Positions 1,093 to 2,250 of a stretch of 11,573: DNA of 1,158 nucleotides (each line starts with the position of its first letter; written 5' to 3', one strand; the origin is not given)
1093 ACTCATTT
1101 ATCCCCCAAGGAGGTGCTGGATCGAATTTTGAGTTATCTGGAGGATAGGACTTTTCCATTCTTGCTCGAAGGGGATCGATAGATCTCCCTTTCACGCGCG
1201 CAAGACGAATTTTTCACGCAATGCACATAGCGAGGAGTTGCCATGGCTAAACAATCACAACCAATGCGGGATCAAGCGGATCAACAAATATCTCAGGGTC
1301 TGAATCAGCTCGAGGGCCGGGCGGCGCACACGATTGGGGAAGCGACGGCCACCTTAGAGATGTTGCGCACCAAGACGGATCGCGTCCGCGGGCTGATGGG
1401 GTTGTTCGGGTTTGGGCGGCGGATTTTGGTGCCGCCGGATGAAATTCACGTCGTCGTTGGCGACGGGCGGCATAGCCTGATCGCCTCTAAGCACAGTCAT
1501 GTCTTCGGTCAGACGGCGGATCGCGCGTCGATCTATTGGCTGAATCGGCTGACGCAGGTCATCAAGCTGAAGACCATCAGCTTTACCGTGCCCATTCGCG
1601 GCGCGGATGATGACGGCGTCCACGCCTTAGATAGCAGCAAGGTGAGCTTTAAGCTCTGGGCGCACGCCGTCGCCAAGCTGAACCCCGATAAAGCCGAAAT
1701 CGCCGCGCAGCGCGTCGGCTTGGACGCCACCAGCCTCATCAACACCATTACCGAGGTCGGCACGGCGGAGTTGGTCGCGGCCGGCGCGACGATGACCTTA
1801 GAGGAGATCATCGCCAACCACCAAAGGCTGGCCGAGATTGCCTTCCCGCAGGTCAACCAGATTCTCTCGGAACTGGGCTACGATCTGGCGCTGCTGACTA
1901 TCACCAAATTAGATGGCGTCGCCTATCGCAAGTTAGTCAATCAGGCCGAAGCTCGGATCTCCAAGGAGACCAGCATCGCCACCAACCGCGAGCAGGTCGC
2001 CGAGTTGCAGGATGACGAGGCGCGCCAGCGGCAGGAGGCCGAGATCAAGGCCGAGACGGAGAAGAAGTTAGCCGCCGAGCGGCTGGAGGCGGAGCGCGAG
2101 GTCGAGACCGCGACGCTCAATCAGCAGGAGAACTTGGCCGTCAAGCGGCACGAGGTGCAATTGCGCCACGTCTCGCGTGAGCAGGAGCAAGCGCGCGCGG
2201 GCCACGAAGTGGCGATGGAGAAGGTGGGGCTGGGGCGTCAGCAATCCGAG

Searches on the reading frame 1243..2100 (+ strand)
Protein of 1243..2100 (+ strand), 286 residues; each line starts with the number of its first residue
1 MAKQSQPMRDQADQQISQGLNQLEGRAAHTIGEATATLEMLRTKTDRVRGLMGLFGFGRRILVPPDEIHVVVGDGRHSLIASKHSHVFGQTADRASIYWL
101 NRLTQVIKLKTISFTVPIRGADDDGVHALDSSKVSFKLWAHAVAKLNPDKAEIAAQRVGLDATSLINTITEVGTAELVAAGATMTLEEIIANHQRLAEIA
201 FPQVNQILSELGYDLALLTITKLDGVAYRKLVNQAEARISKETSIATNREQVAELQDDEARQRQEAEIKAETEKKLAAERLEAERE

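Call 88: search_solved_structures(query=window:1243-2100:+, max_evalue=1)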
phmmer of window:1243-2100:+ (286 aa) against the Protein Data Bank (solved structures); distinct sequences matched with E-value up to 1: 0.
